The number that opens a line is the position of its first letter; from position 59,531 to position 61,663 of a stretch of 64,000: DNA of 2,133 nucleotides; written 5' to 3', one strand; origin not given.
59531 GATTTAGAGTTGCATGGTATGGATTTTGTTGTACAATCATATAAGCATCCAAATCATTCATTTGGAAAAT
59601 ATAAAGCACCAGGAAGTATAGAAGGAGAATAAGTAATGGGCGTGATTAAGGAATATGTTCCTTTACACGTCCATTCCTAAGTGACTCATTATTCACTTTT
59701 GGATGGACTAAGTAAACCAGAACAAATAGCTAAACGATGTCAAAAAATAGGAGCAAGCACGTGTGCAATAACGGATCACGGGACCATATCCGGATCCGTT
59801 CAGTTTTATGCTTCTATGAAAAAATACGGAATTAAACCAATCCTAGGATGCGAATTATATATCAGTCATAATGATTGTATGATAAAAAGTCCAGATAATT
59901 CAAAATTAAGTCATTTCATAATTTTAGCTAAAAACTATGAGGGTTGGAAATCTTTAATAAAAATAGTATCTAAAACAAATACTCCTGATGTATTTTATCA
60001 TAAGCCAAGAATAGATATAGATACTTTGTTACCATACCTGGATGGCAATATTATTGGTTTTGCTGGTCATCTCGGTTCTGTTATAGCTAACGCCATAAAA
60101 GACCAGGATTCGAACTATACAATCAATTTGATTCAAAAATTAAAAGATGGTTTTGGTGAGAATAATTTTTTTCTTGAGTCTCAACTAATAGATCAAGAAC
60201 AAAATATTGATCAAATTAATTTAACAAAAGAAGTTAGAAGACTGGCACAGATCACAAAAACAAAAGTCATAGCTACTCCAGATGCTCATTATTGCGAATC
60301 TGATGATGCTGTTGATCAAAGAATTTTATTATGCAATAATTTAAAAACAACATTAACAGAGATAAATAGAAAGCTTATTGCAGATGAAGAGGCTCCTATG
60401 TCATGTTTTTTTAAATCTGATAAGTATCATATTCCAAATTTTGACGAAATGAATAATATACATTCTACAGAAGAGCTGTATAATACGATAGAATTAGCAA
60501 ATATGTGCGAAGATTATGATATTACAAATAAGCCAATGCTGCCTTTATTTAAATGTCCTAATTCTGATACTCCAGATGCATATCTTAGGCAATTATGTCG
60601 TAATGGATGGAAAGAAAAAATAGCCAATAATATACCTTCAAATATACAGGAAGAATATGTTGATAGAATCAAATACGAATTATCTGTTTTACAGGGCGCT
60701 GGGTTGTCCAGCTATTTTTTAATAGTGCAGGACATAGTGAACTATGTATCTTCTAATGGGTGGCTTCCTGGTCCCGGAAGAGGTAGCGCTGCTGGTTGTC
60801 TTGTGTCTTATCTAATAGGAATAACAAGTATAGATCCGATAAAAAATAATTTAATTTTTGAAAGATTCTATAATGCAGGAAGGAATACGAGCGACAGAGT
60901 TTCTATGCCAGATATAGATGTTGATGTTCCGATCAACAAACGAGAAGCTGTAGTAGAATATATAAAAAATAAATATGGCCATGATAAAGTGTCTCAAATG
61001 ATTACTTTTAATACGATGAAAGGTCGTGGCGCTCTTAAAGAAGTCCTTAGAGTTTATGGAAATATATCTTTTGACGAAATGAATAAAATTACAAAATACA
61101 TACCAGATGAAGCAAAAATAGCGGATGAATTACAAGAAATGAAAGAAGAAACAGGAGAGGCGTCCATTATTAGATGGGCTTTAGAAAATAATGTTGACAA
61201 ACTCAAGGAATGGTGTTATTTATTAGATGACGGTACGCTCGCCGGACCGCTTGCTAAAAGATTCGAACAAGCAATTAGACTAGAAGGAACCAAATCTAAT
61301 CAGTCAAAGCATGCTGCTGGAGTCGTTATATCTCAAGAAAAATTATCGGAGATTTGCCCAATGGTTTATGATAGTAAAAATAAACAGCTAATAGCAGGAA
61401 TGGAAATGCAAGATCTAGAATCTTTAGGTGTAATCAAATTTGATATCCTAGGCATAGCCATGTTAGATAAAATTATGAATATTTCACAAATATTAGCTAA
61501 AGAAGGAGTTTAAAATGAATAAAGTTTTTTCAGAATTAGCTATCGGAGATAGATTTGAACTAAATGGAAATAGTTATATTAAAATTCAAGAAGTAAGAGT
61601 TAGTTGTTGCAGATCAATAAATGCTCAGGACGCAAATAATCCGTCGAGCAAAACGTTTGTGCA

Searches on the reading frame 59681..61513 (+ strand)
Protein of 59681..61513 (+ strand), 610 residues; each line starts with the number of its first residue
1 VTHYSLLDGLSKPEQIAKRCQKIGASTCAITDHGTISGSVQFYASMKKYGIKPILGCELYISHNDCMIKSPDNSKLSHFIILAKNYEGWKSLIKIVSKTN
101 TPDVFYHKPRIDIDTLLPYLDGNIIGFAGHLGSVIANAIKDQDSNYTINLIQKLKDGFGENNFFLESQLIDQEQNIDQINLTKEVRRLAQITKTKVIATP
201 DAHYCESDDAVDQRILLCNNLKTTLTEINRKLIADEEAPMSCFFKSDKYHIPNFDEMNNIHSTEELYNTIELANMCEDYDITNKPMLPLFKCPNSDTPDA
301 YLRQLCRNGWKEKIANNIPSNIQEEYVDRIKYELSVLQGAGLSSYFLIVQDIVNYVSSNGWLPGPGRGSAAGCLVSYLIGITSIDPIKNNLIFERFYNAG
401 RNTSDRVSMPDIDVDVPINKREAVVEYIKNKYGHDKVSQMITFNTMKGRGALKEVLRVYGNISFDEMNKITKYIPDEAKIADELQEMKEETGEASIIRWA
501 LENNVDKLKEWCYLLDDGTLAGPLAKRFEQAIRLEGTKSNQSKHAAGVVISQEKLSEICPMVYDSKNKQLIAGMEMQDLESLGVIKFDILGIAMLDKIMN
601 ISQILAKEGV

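Call 16: search_protein_families(library=phrogs, proteins=[window:59681-61513:+], max_evalue=0.001)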
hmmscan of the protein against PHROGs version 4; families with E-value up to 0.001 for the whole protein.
window:59681-61513:+ (610 aa): 7 families
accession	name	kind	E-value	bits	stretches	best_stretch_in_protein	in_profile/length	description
phrog_405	-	DNA, RNA and nucleotide metabolism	2.9e-159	533.1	1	2-606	51-615/1190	DNA polymerase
phrog_7513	-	unknown function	2.8e-66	225.3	2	2-296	18-319/461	-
phrog_11165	-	DNA, RNA and nucleotide metabolism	1.1e-46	160.3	1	309-601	22-291/782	DNA polymerase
phrog_13169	-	DNA, RNA and nucleotide metabolism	1.3e-45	157.1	1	2-402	10-414/463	DNA polymerase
phrog_21652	-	DNA, RNA and nucleotide metabolism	2.1e-35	123.3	1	369-606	36-251/476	DNA polymerase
phrog_12219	-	DNA, RNA and nucleotide metabolism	6.8e-27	95.1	1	409-609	1-184/823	DNA polymerase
phrog_11127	-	DNA, RNA and nucleotide metabolism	1.4e-07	32.6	1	323-397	96-170/171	DNA polymerase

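Call 17: search_dna_similar(query=window:59681-61513:+, collection=phages, mode=protein, max_rows=15)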
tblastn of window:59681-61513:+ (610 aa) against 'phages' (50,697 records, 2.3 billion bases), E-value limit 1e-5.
Records with a match: 1439; places in all: 1443; records where one place covers at least 80% of the query: 931.
Best place of each record, by identity: <60% 1439.
By first word of the organism name: Pseudomonas 302; Mycobacterium 281; Streptomyces 211; Gordonia 132; Bacillus 99; Bacteriophage 51; Staphylococcus 48; Microbacterium 36; Escherichia 31; Enterococcus 22; and 57 more.
By host as written in the record: Mycobacterium smegmatis mc2 155 203; Pseudomonas aeruginosa 118; - 109; Pseudomonas aeruginosa PAO1 86; Streptomyces griseus ATCC 10137 81; Gordonia terrae 3612 65; Streptomyces lividans JI 1326 44; Mycobacterium smegmatis mc#155 37; and 239 more.
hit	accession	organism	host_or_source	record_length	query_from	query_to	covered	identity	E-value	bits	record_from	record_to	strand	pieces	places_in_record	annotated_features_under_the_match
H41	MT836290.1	Bacteriophage sp.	human fecal samples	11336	2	600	98%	35.0%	3e-95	326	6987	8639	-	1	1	record has no annotation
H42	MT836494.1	Bacteriophage sp.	human fecal samples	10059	2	608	100%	34.3%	5e-93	319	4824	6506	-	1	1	record has no annotation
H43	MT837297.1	Bacteriophage sp.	human fecal samples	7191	2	607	99%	34.3%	1e-94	324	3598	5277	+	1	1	record has no annotation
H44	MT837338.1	Bacteriophage sp.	human fecal samples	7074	2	598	98%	34.7%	1e-94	323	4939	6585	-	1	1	record has no annotation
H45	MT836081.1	Bacteriophage sp.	human fecal samples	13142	2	598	98%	34.4%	5e-94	322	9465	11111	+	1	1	record has no annotation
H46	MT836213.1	Bacteriophage sp.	human fecal samples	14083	2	604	99%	34.1%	1e-92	318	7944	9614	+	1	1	record has no annotation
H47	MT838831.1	Bacteriophage sp.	human fecal samples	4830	2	598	98%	34.4%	4e-92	316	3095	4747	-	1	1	record has no annotation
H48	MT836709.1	Bacteriophage sp.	human fecal samples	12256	2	605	99%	33.8%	4e-93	320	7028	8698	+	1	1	record has no annotation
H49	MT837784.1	Bacteriophage sp.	human fecal samples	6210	2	598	98%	34.1%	9e-90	310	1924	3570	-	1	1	record has no annotation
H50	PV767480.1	Rossellomorea phage phiT1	Rossellomorea aquimaris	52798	2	604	99%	33.8%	3e-86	300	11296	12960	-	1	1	DNA polymerase III subunit alpha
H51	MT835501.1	Bacteriophage sp.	human fecal samples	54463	2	607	99%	33.5%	2e-89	309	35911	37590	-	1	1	record has no annotation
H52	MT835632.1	Bacteriophage sp.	human fecal samples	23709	2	608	100%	33.4%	6e-90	310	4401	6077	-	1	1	record has no annotation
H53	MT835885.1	Bacteriophage sp.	human fecal samples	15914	2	607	99%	33.1%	4e-95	325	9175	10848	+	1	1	record has no annotation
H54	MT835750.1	Bacteriophage sp.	human fecal samples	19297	2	603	99%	33.3%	1e-89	309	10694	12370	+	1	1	record has no annotation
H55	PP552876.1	Bacillus phage PK-1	-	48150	5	598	97%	33.6%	1e-77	275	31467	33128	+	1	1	DNA polymerase III alpha subunit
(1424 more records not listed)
